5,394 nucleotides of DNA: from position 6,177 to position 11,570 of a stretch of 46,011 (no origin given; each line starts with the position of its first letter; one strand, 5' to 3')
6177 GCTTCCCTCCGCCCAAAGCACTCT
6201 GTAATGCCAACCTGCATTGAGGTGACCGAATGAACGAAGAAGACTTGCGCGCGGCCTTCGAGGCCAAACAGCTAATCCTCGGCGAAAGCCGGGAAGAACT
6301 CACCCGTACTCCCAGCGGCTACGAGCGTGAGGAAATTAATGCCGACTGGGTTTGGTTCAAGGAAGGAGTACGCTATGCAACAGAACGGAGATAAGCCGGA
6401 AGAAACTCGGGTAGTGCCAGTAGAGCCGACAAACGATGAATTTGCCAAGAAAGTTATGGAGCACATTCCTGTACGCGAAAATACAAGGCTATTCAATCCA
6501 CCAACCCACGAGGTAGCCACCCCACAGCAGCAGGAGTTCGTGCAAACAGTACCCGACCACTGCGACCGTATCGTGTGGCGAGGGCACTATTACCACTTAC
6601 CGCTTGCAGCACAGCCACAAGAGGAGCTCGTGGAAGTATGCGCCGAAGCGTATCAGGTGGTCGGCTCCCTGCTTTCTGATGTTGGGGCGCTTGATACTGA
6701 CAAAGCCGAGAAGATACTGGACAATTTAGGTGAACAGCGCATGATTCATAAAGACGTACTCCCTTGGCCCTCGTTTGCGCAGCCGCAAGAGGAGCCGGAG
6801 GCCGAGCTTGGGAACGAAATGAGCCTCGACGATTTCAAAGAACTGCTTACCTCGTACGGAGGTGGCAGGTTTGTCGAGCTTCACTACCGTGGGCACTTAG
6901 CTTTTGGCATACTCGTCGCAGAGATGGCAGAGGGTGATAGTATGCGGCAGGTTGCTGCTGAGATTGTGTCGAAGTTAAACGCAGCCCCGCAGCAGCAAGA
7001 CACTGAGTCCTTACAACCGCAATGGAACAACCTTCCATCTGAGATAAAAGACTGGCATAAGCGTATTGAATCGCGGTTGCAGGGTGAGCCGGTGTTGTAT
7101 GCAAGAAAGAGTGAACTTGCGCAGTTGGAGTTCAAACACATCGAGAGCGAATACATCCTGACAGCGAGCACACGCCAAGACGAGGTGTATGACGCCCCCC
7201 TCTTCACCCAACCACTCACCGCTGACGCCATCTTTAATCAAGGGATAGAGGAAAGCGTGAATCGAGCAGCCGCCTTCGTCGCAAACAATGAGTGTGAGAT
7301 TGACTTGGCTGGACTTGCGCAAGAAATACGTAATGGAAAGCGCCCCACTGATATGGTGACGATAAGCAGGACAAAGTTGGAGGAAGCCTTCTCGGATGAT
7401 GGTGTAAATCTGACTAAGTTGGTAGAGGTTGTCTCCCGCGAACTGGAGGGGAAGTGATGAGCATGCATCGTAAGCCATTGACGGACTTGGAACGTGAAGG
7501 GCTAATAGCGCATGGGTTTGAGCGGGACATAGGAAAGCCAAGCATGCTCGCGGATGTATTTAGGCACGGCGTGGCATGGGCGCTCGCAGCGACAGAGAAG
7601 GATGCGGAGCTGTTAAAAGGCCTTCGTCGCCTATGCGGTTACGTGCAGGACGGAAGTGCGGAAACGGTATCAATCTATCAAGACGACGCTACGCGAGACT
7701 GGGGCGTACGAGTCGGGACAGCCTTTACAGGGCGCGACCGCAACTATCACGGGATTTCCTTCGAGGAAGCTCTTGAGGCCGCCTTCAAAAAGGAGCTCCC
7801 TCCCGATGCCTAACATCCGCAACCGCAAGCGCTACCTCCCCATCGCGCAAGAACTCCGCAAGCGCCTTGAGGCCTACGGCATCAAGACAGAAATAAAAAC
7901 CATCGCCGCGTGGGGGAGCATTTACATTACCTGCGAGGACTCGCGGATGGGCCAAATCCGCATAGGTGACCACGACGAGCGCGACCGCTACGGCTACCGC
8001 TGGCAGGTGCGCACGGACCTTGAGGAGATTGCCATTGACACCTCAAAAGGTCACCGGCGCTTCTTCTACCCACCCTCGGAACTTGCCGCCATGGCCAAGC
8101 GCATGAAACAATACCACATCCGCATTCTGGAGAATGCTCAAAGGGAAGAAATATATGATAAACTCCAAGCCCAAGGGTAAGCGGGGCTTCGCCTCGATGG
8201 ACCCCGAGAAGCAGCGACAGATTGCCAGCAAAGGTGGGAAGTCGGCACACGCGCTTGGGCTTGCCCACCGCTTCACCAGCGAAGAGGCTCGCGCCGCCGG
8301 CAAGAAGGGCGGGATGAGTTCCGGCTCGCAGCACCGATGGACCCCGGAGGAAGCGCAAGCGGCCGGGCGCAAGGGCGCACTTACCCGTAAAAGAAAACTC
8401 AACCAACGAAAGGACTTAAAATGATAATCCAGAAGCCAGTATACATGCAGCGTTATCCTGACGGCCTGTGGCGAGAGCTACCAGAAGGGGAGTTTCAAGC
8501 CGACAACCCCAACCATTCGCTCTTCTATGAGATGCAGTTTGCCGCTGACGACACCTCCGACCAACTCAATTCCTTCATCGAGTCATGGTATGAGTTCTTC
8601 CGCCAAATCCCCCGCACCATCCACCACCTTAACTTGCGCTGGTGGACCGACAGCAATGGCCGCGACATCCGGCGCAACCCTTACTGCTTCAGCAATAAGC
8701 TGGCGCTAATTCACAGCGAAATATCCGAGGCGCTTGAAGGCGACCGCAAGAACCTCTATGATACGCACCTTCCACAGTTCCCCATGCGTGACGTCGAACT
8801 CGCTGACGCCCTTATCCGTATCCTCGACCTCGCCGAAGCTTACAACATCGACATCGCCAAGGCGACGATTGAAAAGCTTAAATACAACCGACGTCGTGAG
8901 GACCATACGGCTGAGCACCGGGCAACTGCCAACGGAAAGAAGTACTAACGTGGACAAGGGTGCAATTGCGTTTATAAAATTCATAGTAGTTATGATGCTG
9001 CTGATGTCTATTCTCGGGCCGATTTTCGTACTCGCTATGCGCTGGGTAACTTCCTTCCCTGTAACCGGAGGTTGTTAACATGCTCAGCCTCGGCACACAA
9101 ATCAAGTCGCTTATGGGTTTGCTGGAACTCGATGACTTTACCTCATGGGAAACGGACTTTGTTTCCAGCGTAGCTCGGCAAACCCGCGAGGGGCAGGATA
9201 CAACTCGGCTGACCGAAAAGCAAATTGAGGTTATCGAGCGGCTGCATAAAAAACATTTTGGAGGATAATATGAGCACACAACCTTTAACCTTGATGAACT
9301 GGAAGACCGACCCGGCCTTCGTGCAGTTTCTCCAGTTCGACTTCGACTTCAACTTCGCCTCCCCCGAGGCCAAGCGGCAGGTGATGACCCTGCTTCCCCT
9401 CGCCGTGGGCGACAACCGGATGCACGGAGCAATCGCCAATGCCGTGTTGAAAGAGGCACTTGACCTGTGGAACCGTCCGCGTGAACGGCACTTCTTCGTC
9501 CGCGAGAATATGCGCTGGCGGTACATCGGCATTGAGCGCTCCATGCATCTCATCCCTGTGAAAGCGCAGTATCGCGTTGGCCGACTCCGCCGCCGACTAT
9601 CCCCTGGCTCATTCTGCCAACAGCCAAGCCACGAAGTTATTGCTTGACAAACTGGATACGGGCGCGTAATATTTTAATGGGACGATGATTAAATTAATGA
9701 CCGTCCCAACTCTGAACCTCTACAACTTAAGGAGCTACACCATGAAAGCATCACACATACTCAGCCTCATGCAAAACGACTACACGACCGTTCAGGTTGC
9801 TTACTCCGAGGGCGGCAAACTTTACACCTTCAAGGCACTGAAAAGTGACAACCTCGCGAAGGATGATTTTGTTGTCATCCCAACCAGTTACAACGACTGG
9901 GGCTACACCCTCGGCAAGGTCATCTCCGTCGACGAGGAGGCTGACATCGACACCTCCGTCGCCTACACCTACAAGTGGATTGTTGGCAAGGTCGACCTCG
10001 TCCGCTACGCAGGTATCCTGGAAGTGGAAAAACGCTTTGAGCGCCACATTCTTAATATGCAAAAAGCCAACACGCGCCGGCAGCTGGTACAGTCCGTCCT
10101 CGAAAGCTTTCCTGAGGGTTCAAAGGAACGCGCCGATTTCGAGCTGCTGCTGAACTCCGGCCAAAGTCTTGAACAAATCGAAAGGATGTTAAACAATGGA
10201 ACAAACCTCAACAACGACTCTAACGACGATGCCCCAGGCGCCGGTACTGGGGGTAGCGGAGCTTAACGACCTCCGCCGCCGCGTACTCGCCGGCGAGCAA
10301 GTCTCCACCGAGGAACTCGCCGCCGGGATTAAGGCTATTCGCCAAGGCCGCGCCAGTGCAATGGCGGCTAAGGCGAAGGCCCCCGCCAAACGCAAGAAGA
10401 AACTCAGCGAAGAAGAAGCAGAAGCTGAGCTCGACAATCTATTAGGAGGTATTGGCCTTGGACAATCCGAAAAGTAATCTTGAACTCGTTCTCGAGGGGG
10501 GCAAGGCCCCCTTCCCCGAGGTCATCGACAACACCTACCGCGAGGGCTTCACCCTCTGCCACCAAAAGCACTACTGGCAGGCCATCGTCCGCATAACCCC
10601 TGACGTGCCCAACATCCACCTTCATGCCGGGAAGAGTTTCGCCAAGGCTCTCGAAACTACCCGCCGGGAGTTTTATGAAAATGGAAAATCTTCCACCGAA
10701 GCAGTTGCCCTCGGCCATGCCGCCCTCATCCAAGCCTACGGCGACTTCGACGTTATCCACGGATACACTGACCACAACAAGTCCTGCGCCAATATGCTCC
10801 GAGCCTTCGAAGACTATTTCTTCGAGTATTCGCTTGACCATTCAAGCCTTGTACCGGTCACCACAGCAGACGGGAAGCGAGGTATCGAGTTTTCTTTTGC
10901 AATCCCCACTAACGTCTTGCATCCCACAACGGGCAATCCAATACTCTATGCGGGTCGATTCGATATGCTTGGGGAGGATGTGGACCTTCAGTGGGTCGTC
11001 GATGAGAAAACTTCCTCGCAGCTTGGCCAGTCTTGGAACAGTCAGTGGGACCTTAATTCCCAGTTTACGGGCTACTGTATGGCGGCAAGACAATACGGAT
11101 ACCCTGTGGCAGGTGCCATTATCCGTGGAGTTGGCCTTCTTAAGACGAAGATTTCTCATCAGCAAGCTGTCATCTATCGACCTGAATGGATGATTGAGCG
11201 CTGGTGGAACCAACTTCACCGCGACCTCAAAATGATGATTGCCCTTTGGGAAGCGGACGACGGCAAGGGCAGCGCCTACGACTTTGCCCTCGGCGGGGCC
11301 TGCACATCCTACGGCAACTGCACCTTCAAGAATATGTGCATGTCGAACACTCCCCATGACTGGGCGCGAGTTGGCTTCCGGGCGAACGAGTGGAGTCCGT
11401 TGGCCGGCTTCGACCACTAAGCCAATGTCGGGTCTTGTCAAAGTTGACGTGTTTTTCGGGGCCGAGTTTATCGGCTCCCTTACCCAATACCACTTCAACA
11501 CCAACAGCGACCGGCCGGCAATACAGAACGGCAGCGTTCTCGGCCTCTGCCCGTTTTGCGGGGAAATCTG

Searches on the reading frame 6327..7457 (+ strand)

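Call 11: search_protein_families(library=phrogs, proteins=[window:6327-7457:+])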
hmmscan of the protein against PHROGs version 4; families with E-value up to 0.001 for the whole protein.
window:6327-7457:+ (376 aa): 1 family
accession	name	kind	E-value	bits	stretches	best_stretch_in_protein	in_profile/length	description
phrog_28884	-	unknown function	2.3e-08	34.9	1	100-150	122-173/228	-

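Call 41: search_protein_families(library=pfam, max_evalue=0.01, proteins=[window:6327-7457:+])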
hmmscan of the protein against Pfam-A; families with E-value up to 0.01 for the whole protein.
window:6327-7457:+ (376 aa): 0 families

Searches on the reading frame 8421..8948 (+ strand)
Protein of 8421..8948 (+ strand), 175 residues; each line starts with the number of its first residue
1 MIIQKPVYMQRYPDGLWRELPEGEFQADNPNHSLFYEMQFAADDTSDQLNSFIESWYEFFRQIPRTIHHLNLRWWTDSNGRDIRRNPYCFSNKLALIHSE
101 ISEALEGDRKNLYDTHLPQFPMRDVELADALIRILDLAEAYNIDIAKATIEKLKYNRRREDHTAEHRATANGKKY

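Call 41: search_protein_families(library=pfam, max_evalue=0.01, proteins=[window:8421-8948:+])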
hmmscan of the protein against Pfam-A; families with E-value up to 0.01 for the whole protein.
window:8421-8948:+ (175 aa): 0 families

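Call 66: search_protein_families(library=phrogs, max_evalue=0.01, proteins=[window:8421-8948:+])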
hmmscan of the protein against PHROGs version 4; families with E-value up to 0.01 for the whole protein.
window:8421-8948:+ (175 aa): 4 families
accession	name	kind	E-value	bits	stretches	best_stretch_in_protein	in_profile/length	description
phrog_5658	-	other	1.1e-47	164.2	1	61-175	305-421/421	pyrophosphatase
phrog_6945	-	unknown function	3.5e-24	86.7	1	56-174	150-269/270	-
phrog_3301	-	other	6.9e-20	72.6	1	67-174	50-167/169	pyrophosphatase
phrog_9236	-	other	2.9e-10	41.2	1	126-166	150-190/191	pyrophosphatase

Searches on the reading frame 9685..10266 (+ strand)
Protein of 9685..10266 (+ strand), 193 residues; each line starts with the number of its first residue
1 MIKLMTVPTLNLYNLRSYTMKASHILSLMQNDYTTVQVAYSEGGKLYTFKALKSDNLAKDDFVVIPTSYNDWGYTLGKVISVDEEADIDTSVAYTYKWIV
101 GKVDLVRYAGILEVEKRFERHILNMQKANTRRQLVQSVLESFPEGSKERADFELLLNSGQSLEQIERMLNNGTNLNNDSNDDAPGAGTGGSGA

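Call 41: search_protein_families(library=pfam, max_evalue=0.01, proteins=[window:9685-10266:+])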
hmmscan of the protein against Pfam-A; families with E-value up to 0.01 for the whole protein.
window:9685-10266:+ (193 aa): 0 families

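Call 66: search_protein_families(library=phrogs, max_evalue=0.01, proteins=[window:9685-10266:+])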
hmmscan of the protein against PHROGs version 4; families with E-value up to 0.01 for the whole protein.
window:9685-10266:+ (193 aa): 5 families
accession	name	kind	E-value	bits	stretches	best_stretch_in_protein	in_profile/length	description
phrog_13551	-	unknown function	7.7e-18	65.9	1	21-140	2-120/136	-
phrog_27666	-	unknown function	1.3e-17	65.1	1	31-129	14-107/263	-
phrog_3489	-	unknown function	0.0004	21.4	1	33-130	3-96/125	-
phrog_36612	-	unknown function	0.0064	16.2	1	42-164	367-481/546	-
phrog_34739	-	unknown function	0.0073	17.1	0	84-191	75-186/188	-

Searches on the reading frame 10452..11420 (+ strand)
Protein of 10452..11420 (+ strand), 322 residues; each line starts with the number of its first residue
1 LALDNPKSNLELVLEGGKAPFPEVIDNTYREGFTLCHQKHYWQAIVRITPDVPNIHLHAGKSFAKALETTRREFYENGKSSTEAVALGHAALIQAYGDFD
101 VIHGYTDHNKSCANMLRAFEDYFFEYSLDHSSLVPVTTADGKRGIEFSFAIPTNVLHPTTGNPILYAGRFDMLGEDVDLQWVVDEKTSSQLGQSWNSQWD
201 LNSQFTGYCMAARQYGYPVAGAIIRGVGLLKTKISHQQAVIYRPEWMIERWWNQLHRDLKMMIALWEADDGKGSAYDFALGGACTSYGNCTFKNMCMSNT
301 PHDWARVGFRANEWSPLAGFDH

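Call 11: search_protein_families(library=phrogs, proteins=[window:10452-11420:+])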
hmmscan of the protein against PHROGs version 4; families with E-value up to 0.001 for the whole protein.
window:10452-11420:+ (322 aa): 2 families
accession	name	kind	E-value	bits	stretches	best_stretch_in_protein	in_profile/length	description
phrog_1218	-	DNA, RNA and nucleotide metabolism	1e-10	42.4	1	29-223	14-202/364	exonuclease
phrog_298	-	DNA, RNA and nucleotide metabolism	0.00071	20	0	165-217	165-216/293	exonuclease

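Call 41: search_protein_families(library=pfam, max_evalue=0.01, proteins=[window:10452-11420:+])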
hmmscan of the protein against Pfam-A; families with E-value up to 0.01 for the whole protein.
window:10452-11420:+ (322 aa): 1 family
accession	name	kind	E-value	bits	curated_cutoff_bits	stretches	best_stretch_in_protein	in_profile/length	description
PF12705.13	PDDEXK_1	-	1.2e-06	29.1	22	1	31-296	8-246/247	PD-(D/E)XK nuclease superfamily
